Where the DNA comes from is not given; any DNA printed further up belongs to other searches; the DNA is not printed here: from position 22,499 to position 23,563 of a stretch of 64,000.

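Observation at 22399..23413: Divergent XRE-HTH regulator and a perfect 9-2-9 palindrome in the shared promoter region of the PspA-flotillin operon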

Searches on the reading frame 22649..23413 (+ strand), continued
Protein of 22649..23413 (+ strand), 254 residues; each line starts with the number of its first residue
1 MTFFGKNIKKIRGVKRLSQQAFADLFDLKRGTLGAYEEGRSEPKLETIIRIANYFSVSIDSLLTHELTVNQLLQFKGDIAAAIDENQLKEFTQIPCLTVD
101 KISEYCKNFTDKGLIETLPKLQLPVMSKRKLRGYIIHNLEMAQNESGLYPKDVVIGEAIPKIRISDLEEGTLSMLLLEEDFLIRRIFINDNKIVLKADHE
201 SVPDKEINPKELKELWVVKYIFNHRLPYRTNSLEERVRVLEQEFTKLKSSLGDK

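Call 26: predict_structure(alignment_id=A1)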
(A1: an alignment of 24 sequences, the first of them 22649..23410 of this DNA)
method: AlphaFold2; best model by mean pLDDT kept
length: 254 residues; sequences in the alignment: 24
mean_pLDDT: 65.8   pTM: 0.53
mean pLDDT of the five models: 65.8, 65.7, 64.0, 63.9, 62.7
residues with pLDDT >= 90: 37; 70-90: 89; 50-70: 39; < 50: 89
segments of 3 or more residues with pLDDT < 50: 1-21, 27-43, 56-89, 225-231, 252-254
pLDDT, mean of each block of 10 residues (from residue 1): 28 37 48 38 49 48 40 39 43 82 88 85 73 86 77 87 85 91 90 89 90 90 52 54 63 45
secondary structure, 60 per line:
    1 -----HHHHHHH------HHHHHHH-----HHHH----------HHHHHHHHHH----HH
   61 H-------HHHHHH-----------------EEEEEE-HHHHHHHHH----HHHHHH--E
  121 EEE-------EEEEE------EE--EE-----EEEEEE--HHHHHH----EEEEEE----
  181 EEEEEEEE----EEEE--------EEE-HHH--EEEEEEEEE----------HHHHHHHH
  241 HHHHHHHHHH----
elements in order: H6-12 H19-25 H31-34 H45-54 H69-74 E92-97 H99-107 H112-117 E120-123 E131-135 E153-158 H161-166 E171-176 E181-188 E193-196 E205-207 E214-222 H233-250
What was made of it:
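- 22916..23314 (+): S24 (LexA/lambda CI) fold domain, aa ~90-222. E140 (23066-23068) stands in place of the Ser nucleophile and R184 (23198-23200) in place of the Lys base. There is no Ala-Gly site. AF2 model with pLDDT 80-90 in this domain (call 26).
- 23345..23398 (+): C-terminal helix (aa 233-250), a possible extra oligomerisation element. Helix in the AF2 model, at low-to-moderate pLDDT (call 26).
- On S24 LexA/CI/UmuD autopeptidases: The model's pLDDT is 80-90 over aa 90-222 (call 26).
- The AF2 model is poor for the HTH (call 26).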

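Call 29: fold_search(model_id=the predicted structure, library=pdb)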
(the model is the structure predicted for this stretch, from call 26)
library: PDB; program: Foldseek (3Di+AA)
matches with E <= 10: 767; with E <= 0.001: 24
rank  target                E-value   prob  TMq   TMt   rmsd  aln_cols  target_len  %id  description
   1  3k2z_A                9.5e-07  1.00  0.37  0.48  11.7       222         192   11  Crystal structure of a LexA protein from Thermotoga maritima (released 2010-10-06)
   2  3k2z_B                1.3e-06  1.00  0.38  0.48  12.5       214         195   10  Crystal structure of a LexA protein from Thermotoga maritima (released 2010-10-06)
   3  3bdn_A                2.8e-06  1.00  0.36  0.39  12.7       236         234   12  Crystal Structure of the Lambda Repressor (released 2008-04-15)
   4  7b5g_C                3.9e-05  1.00  0.38  0.69   4.2       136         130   10  Crystal structure of E.coli LexA in complex with nanobody NbSOS3(Nb14527) (released 2022-09-14)
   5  7b5g_G                4.2e-05  1.00  0.37  0.64   5.2       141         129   11  Crystal structure of E.coli LexA in complex with nanobody NbSOS3(Nb14527) (released 2022-09-14)
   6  7b5g_A                6.0e-05  1.00  0.37  0.65   4.8       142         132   10  Crystal structure of E.coli LexA in complex with nanobody NbSOS3(Nb14527) (released 2022-09-14)
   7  3jsp_B                7.5e-05  1.00  0.34  0.44  13.0       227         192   13  Classic Protein With a New Twist: crystal structure of a LexA repressor DNA complex (released 2010-08-18)
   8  3jsp_A                8.0e-05  1.00  0.37  0.47  12.7       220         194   13  Classic Protein With a New Twist: crystal structure of a LexA repressor DNA complex (released 2010-08-18)
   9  3jso_B                8.5e-05  1.00  0.36  0.46  12.2       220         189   13  Classic Protein With a New Twist: crystal structure of a LexA repressor DNA complex (released 2010-08-18)
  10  1jhc                  9.0e-05  1.00  0.37  0.67   6.9       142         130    8  LEXA S119A C-TERMINAL TRYPTIC FRAGMENT (released 2001-09-19)
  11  1jhf_B                1.1e-04  1.00  0.30  0.64   2.9        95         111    9  LEXA G85D MUTANT (released 2001-09-19)
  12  7zra_B                1.5e-04  1.00  0.37  0.67   4.1       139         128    9  Crystal structure of E.coli LexA in complex with nanobody NbSOS1(Nb14497) (released 2022-10-26)
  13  1jhh_A                1.5e-04  1.00  0.37  0.46  16.7       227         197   13  LEXA S119A MUTANT (released 2001-09-19)
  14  1jhh_B                1.6e-04  1.00  0.29  0.58   3.0        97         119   12  LEXA S119A MUTANT (released 2001-09-19)
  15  1jhf_A                1.8e-04  1.00  0.34  0.42  14.6       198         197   11  LEXA G85D MUTANT (released 2001-09-19)
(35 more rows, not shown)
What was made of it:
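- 22916..23314 (+): Foldseek hits LexA 3k2z at 9.5e-7 and lambda CI 3bdn at 2.8e-6 (call 29).
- On S24 LexA/CI/UmuD autopeptidases: Foldseek: 24 PDB hits at E <= 1e-3, all LexA or lambda CI; TM-score normalised to target up to 0.69 (call 29).
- Closest known: LexA / lambda CI / UmuD-type S24 repressors. Same: Foldseek finds LexA at 9.5e-7 and lambda CI at 2.8e-6 (call 29).
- Foldseek top hits are LexA and lambda CI (call 29).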

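Call 33: search_solved_structures(query=A1, max_evalue=1, show_alignments=0)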
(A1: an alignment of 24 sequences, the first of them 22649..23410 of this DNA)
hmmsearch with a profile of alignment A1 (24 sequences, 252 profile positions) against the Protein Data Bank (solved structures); distinct sequences matched with E-value up to 1: 28.
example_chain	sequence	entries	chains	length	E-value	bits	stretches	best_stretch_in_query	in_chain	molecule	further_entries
3op9_A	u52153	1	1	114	1.4e-07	34.8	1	3-96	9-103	Pli0006 protein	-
2p5t_A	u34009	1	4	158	7.1e-06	29.2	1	4-80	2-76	Putative transcriptional regulator PezA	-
9k3w_A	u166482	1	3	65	1.2e-05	28.4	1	7-66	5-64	Transcriptional regulator, PbsX family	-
2xiu_A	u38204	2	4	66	2.5e-05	27.4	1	6-63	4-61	CYLR2 | CYLR2 SYNONYM CYTOLYSIN REPRESSOR 2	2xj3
1utx_A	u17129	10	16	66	3e-05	27.1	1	6-63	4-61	CYLR2 | cytolysin regulator 2 | PUTATIVE TRANSCRIPTION REGULATOR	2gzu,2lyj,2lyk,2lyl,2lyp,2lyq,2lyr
1y7y_A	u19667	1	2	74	0.00043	23.4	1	3-58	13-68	C.AhdI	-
7t8i_A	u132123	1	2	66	0.00056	23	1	4-64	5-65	Phage element (ICEBs1)transcriptional regulator (Xre family)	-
2b5a_A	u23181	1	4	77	0.00073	22.6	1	3-58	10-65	C.BclI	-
1y9q_A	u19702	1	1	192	0.0015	21.6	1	5-58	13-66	transcriptional regulator, HTH_3 family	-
2l49_A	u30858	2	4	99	0.0042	20.1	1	7-52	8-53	C protein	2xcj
9sf2_A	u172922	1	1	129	0.013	18.6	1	5-83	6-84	Transcriptional regulator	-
6rnz_A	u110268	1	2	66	0.013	18.5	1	8-63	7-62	HTH-type transcriptional regulator DdrOC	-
28tn_A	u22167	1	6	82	0.036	17.1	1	7-62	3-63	lambda repressor-like protein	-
6rmq_A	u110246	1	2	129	0.075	16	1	8-63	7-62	HTH-type transcriptional regulator DdrOC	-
6rnx_A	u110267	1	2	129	0.075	16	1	8-63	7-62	HTH-type transcriptional regulator DdrOC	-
3k2z_A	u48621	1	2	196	0.98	12.4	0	153-224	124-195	LexA repressor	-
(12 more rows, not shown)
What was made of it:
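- On XRE / Cro-CI HTH regulators (Pfam HTH_3, PF01381): PDB sequence hits to XRE/Cro-type HTH proteins (call 33).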

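Call 36: search_protein_families(library=pfam, alignment_id=A1, max_evalue=1)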
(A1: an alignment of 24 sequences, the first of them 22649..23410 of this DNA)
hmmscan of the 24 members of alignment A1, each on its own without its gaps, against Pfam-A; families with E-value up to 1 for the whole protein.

A. member 1, window:22649-23410:+ (254 aa): 5 families
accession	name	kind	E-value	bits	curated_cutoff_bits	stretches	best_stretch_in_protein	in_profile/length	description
PF01381.28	HTH_3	-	7.2e-11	42.4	23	1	8-61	1-54/55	Helix-turn-helix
PF12844.13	HTH_19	-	3.1e-09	37.1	30.2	1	5-64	1-60/64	Helix-turn-helix domain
PF13560.12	HTH_31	-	0.00016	22.3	27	1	9-58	7-57/64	Helix-turn-helix domain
PF13443.12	HTH_26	-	0.00084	20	22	1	7-66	1-61/63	Cro/C1-type HTH DNA-binding domain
PF00717.28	Peptidase_S24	-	0.096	12.8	23.3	1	165-211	61-108/116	Peptidase S24-like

B. families by the number of members that match (of 24 scanned): 13 families
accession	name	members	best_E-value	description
PF01381.28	HTH_3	24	2.2e-13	Helix-turn-helix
PF12844.13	HTH_19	24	1.8e-12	Helix-turn-helix domain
PF13560.12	HTH_31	24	5.9e-05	Helix-turn-helix domain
PF00717.28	Peptidase_S24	23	2e-06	Peptidase S24-like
PF13443.12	HTH_26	23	5.5e-06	Cro/C1-type HTH DNA-binding domain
PF17955.6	Cas6b_N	2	0.036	Cas6b N-terminal domain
PF12207.13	DUF3600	1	0.0041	Domain of unknown function (DUF3600)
PF18277.6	AbrB_C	1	0.067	AbrB C-terminal domain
PF14334.11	DUF4390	1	0.16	Domain of unknown function (DUF4390)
PF07022.19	Phage_CI_repr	1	0.17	Bacteriophage CI repressor helix-turn-helix domain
PF18521.6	TAD2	1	0.17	Transactivation domain 2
PF06953.17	ArsD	1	0.2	Arsenical resistance operon protein ArsD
PF17706.6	DUF5552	1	0.24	Family of unknown function (DUF5552)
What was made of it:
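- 22916..23314 (+): PF00717 is sub-threshold in 23/24 family members (call 36).
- On S24 LexA/CI/UmuD autopeptidases: 23/24 family members match at E <= 1, best 2e-6 (call 36).
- Closest known: LexA / lambda CI / UmuD-type S24 repressors. Different: Pfam PF00717 scores below the gathering threshold for the window protein (12.8 against 23.3 bits, call 36).
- PF00717 matches below threshold in 23/24 members (call 36).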

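Call 40: search_protein_families(library=pfam, proteins=[L005:6627-7223:-, L005:5778-6254:-, L005:5305-5781:-, L001:6653-7207:-, L001:5782-6387:-, L001:5079-5723:-, L001:4231-4974:-], max_evalue=0.01)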
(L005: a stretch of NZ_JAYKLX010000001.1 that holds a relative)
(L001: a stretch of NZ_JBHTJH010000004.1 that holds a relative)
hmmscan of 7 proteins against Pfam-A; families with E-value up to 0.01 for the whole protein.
L005:6627-7223:- (198 aa): 0 families

L005:5778-6254:- (158 aa): 8 families
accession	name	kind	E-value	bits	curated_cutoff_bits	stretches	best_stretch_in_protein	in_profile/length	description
PF01325.25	Fe_dep_repress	-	3.3e-05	24.5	26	1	42-91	9-58/60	Iron dependent repressor, N-terminal DNA binding domain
PF13463.12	HTH_27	-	3.5e-05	24.4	22.2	1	60-105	23-68/68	Winged helix DNA-binding domain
PF12802.13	MarR_2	-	3.7e-05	24.2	27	1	49-95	13-60/61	MarR family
PF13601.12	HTH_34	-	8.5e-05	23.1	27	1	46-112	5-72/80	Winged helix DNA-binding domain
PF03551.20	PadR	-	0.00092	19.6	27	1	68-108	30-72/75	Transcriptional regulator PadR-like family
PF22381.2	Staph_reg_Sar_Rot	-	0.0022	18.5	27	1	53-112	29-85/85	Transcriptional regulator SarA/Rot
PF01638.23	HxlR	-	0.003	17.8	20.8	1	64-121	27-85/91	HxlR-like helix-turn-helix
PF14947.12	HTH_45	-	0.0095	16.4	25.5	0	56-113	20-70/77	Winged helix-turn-helix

L005:5305-5781:- (158 aa): 6 families
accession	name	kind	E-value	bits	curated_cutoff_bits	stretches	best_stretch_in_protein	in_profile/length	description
PF00583.31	Acetyltransf_1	-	1.4e-16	61.2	20.7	1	27-136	6-116/116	Acetyltransferase (GNAT) family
PF13508.13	Acetyltransf_7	-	1.5e-14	54.6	27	1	55-137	3-83/84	Acetyltransferase (GNAT) domain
PF13673.13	Acetyltransf_10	-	3.5e-11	43.6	23.6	1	44-139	20-110/128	Acetyltransferase (GNAT) domain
PF13420.13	Acetyltransf_4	-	2.2e-05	25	24.3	1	48-139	42-137/155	Acetyltransferase (GNAT) domain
PF14542.12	Acetyltransf_CG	-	3.8e-05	24.2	30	1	59-114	3-59/80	GCN5-related N-acetyl-transferase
PF13302.13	Acetyltransf_3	-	8.4e-05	23.7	25.4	1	8-136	2-137/138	Acetyltransferase (GNAT) domain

L001:6653-7207:- (184 aa): 1 family
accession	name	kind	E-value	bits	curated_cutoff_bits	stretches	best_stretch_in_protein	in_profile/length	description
PF11138.13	DUF2911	-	3.9e-48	163.4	27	1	36-183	1-145/145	Protein of unknown function (DUF2911)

L001:5782-6387:- (201 aa): 1 family
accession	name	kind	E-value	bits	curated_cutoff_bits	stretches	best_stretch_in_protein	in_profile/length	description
PF16417.11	CNOT1_TTP_bind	-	0.0054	16.4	27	1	96-149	31-84/189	CCR4-NOT transcription complex subunit 1 TTP binding domain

L001:5079-5723:- (214 aa): 2 families
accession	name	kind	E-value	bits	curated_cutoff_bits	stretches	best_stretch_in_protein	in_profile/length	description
PF05728.18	UPF0227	-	0.0037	17.6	21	1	76-120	37-80/187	Uncharacterised protein family (UPF0227)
PF07819.20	PGAP1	-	0.0083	16.3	24.3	0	79-124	70-116/233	PGAP1-like alpha/beta domain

L001:4231-4974:- (247 aa): 1 family
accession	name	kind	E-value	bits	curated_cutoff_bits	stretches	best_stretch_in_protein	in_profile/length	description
PF10677.15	DUF2490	-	4.1e-41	141.2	29.8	1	44-236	2-182/186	Protein of unknown function (DUF2490)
